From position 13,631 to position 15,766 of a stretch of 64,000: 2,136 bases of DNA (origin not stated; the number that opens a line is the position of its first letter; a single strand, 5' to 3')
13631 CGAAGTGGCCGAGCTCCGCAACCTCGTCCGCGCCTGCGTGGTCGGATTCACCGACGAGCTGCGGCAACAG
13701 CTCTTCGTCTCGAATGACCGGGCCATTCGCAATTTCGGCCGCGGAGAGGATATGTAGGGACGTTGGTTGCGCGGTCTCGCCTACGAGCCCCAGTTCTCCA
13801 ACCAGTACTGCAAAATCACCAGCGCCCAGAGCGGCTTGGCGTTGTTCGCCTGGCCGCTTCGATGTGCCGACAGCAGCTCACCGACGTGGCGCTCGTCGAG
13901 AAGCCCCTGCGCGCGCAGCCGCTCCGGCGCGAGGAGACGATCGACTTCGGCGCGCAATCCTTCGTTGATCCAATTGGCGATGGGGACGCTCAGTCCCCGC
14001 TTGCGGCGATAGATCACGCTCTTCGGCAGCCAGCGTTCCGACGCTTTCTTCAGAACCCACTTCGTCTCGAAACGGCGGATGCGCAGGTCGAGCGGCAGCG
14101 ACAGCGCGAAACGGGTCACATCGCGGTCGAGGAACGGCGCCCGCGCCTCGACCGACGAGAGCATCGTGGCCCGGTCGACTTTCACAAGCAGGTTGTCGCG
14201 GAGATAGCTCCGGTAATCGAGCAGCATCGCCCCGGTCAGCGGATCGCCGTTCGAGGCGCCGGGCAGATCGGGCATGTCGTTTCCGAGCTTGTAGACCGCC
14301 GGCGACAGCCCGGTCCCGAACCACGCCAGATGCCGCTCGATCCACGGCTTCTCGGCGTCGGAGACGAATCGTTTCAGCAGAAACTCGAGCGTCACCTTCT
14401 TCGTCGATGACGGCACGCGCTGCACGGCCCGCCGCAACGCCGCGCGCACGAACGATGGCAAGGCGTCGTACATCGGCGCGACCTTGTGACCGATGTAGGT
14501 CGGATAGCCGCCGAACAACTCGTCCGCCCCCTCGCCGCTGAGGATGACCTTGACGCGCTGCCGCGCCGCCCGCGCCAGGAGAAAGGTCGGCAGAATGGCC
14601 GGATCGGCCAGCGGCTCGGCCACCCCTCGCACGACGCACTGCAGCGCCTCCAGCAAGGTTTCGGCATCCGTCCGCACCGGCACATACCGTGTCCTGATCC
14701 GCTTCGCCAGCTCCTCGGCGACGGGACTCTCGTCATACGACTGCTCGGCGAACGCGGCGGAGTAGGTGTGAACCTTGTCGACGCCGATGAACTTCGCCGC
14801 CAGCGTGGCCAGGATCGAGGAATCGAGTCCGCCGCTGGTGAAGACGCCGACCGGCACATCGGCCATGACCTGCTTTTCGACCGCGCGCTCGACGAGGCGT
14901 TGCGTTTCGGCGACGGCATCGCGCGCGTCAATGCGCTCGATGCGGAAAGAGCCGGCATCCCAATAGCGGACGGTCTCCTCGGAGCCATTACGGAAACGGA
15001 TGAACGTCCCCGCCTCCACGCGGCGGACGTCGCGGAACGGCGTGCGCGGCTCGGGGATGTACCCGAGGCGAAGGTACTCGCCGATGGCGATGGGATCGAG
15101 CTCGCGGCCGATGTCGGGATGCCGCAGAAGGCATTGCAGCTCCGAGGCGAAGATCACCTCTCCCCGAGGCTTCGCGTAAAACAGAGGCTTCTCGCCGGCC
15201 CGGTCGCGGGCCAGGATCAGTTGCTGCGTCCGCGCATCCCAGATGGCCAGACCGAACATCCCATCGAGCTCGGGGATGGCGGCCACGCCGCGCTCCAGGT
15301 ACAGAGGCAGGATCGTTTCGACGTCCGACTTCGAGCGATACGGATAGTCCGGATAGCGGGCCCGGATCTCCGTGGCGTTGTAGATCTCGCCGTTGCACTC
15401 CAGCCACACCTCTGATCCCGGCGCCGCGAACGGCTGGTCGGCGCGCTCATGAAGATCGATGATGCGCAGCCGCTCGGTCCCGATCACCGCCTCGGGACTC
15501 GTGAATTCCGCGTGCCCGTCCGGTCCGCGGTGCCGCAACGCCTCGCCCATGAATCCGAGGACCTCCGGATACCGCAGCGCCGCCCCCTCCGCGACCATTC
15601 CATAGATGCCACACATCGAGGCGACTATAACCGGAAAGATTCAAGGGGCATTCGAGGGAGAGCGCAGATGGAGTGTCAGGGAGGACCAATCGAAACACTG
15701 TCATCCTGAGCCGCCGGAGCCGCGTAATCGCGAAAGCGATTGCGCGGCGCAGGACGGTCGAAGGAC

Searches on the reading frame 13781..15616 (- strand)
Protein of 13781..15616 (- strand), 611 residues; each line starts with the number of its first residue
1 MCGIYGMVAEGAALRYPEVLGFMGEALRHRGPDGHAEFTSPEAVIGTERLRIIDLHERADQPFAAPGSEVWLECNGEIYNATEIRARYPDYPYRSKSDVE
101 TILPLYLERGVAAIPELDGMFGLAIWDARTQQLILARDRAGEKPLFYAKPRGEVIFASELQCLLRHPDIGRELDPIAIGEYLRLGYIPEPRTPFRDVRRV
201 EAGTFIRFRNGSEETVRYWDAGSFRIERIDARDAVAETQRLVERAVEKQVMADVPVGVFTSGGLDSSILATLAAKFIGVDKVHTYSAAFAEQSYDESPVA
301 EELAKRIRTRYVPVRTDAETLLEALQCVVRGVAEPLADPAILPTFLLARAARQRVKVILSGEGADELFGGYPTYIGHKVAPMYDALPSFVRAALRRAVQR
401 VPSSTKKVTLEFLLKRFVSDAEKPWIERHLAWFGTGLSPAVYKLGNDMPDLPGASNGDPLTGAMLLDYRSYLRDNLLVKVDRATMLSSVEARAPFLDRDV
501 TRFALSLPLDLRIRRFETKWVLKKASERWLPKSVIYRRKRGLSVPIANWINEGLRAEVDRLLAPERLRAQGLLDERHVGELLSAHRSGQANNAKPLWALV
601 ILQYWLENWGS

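Call 24: search_protein_families(library=pfam, proteins=[window:13781-15616:-], max_evalue=0.001)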
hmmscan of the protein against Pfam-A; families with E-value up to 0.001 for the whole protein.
window:13781-15616:- (611 aa): 4 families
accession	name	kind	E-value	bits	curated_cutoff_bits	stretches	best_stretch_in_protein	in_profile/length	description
PF00733.27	Asn_synthase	-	3.9e-90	303.5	21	1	239-607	3-354/354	Asparagine synthase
PF13537.11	GATase_7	-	2.1e-33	115.4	25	1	48-164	2-122/123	Glutamine amidotransferase domain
PF13522.11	GATase_6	-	3e-30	105.4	27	1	36-159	5-130/130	Glutamine amidotransferase domain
PF02540.23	NAD_synthase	-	1.3e-05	24.9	21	1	236-377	3-143/242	NAD synthase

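Call 27: list_cluster_members(proteins=[P0001, P0003, P0004, P0011, window:13781-15616:-, window:41553-43310:-])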
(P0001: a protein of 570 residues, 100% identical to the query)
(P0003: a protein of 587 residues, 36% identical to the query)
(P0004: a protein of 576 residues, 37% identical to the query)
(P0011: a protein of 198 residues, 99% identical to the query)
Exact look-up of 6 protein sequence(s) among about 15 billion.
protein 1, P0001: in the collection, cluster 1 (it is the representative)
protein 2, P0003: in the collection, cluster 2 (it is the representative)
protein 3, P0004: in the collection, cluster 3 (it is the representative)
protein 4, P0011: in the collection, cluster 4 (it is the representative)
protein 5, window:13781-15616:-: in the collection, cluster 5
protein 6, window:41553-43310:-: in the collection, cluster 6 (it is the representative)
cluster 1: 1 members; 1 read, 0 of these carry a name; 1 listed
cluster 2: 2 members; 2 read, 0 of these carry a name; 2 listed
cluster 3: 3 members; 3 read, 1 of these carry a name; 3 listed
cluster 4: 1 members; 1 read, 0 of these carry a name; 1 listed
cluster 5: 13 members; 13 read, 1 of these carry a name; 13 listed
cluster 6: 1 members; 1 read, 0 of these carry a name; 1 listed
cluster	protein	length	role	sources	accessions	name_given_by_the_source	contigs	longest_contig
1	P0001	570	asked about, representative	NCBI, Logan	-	-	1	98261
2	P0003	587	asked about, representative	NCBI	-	-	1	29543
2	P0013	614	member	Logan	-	-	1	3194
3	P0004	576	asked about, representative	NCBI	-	-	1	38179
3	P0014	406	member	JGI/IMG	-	asparagine synthetase B (glutamine-hydrolysing)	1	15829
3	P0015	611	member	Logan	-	-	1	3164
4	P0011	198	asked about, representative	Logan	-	-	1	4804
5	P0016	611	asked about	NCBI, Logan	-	-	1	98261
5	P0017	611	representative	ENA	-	-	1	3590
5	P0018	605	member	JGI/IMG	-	asparagine synthase (glutamine-hydrolysing)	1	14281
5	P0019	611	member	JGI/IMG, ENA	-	-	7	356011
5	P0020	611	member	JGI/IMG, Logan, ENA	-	-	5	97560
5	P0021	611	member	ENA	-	-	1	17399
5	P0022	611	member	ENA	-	-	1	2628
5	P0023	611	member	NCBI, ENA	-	-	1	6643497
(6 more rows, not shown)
